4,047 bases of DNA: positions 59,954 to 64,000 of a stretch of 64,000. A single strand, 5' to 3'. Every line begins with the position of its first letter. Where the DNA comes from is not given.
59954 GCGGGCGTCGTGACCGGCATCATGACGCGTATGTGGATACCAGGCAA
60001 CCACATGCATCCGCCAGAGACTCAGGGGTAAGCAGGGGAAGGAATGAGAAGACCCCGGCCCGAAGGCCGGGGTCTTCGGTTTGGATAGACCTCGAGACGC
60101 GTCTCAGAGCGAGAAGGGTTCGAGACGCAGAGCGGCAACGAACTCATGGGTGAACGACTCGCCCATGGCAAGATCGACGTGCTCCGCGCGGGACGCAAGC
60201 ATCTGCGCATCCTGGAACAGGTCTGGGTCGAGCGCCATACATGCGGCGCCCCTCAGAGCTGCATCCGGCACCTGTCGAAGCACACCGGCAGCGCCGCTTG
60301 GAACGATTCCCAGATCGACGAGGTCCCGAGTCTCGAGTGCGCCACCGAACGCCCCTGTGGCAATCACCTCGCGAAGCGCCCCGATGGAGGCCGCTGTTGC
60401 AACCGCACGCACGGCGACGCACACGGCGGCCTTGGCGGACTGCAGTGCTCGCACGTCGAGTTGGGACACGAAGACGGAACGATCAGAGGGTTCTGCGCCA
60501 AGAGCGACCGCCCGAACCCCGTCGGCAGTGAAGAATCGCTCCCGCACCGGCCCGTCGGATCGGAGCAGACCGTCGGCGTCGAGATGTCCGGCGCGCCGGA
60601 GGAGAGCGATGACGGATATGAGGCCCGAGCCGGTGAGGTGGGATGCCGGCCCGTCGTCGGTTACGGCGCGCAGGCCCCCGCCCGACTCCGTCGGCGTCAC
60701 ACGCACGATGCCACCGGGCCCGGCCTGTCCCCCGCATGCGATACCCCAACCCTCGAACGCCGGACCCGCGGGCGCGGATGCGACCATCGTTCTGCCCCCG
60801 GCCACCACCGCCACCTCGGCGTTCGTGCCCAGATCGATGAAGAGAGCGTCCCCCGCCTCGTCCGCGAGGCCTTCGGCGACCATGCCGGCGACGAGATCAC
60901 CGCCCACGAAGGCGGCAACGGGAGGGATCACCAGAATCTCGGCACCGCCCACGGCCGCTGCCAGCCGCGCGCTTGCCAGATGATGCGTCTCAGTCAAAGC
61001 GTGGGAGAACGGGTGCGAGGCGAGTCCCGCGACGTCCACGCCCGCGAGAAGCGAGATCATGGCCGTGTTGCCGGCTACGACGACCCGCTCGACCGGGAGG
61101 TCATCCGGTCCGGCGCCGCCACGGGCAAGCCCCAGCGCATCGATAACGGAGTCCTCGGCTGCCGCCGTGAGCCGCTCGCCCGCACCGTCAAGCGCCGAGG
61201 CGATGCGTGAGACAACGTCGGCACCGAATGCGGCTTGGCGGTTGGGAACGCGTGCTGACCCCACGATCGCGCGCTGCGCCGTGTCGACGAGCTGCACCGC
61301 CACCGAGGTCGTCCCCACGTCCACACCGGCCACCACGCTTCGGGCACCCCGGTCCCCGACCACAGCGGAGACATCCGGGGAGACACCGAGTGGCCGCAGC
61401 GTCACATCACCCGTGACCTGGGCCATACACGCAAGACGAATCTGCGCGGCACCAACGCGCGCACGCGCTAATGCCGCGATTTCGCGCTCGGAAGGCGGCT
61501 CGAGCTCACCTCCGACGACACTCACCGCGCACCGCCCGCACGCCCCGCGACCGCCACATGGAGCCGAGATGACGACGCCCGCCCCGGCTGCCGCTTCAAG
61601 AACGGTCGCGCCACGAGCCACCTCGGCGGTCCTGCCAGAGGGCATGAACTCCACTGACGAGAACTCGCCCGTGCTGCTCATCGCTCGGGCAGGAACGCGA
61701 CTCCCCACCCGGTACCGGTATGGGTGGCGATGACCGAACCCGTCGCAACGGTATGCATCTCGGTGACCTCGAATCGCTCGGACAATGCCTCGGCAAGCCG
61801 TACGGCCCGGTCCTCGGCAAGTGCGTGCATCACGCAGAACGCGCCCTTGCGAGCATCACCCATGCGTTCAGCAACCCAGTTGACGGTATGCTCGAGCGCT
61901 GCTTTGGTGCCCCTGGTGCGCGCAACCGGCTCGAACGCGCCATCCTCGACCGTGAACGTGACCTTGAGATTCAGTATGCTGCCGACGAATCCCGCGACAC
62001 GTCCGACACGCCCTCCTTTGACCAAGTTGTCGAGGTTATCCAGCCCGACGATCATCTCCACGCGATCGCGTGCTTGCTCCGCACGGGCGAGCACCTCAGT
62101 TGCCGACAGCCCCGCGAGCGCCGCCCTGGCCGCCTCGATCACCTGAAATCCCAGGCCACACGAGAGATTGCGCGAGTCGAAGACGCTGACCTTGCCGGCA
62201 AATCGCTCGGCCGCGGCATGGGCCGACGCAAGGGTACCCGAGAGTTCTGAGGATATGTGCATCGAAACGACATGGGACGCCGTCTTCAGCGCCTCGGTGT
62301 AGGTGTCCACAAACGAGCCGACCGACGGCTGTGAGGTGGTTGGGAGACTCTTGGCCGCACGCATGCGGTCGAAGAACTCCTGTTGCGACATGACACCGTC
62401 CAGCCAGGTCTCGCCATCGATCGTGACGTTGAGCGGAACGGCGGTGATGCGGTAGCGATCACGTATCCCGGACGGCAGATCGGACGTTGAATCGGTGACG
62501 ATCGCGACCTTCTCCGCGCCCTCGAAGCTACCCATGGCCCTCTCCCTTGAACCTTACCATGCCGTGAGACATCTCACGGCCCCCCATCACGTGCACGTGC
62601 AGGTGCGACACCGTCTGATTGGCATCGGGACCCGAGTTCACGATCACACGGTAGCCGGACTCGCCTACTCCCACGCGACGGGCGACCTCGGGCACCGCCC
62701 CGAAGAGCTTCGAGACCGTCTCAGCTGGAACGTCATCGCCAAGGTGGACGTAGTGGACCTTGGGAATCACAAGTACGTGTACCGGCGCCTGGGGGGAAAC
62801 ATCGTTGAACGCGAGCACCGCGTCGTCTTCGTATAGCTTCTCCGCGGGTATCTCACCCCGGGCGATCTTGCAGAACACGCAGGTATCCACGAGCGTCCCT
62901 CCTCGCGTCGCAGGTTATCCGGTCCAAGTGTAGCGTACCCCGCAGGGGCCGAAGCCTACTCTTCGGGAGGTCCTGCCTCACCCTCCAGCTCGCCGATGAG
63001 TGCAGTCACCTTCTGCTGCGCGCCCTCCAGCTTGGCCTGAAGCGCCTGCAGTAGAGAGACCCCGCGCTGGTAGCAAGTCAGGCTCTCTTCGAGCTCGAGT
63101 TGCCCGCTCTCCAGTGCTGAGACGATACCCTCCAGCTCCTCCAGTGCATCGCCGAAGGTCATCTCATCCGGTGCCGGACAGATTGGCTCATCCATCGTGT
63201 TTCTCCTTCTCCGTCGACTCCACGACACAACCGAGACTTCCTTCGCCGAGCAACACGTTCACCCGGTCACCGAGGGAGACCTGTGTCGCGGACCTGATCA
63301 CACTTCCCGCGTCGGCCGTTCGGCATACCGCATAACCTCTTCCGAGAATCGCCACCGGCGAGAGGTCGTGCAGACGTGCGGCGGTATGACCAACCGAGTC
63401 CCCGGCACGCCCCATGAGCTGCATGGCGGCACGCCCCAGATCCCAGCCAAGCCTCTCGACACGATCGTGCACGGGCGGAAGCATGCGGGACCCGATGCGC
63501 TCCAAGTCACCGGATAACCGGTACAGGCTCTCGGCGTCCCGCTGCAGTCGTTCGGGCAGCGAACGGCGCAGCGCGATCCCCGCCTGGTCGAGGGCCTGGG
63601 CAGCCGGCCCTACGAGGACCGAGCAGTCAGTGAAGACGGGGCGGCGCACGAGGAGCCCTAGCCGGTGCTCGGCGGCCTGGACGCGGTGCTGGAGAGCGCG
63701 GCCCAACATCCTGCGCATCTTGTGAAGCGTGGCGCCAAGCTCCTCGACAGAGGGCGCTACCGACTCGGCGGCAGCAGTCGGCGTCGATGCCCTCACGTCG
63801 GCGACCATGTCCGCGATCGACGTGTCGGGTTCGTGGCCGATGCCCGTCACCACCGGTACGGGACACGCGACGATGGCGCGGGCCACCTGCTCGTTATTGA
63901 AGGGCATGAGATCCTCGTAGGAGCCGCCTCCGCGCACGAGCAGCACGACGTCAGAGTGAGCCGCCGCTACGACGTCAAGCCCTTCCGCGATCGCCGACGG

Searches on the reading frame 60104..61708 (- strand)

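Call 40: search_protein_families(library=pfam, proteins=[window:60104-61708:-], max_evalue=0.00001)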
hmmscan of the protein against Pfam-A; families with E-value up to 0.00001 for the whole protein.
window:60104-61708:- (534 aa): 3 families
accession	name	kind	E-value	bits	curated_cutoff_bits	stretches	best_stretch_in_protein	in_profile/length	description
PF14574.11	RACo_C_ter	-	2.1e-46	158.5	27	1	288-529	3-249/261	C-terminal domain of RACo the ASKHA domain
PF17651.6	Raco_middle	-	1.5e-31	109.7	26.8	1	128-282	4-161/163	RACo middle region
PF00111.32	Fer2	-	7.6e-10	39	21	1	23-99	5-77/77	2Fe-2S iron-sulfur cluster binding domain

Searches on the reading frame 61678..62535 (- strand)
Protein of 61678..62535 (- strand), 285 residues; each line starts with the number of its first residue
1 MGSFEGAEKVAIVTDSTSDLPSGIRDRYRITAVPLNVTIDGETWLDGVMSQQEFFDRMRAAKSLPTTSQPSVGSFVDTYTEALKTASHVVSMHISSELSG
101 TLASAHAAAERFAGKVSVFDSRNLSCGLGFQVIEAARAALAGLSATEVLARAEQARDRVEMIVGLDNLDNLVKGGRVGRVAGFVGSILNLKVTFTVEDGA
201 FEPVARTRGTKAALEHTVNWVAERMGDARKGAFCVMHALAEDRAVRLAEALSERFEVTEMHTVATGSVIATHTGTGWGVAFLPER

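Call 40: search_protein_families(library=pfam, proteins=[window:61678-62535:-], max_evalue=0.00001)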
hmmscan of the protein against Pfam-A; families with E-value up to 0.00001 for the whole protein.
window:61678-62535:- (285 aa): 1 family
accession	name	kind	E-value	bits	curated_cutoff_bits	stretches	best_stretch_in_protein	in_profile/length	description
PF02645.21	DegV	-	9e-82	275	27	1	9-283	1-279/280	Uncharacterised protein, DegV family COG1307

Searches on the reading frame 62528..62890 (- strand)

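Call 40: search_protein_families(library=pfam, proteins=[window:62528-62890:-], max_evalue=0.00001)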
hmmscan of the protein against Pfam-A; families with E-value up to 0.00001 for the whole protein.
window:62528-62890:- (120 aa): 2 families
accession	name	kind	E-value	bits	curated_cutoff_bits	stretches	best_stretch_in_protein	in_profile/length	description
PF01230.28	HIT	-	7.6e-27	94.3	21.5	1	11-106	1-97/98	HIT domain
PF11969.13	DcpS_C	-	1.7e-19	70.8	24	1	4-108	2-106/114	Scavenger mRNA decapping enzyme C-term binding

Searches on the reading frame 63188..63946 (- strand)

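Call 40: search_protein_families(library=pfam, proteins=[window:63188-63946:-], max_evalue=0.00001)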
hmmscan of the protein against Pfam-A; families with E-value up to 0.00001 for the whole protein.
window:63188-63946:- (252 aa): 1 family
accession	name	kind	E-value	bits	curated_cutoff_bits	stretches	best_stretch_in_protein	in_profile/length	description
PF02601.20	Exonuc_VII_L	-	7.6e-60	203.5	35.9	1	2-239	77-313/315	Exonuclease VII, large subunit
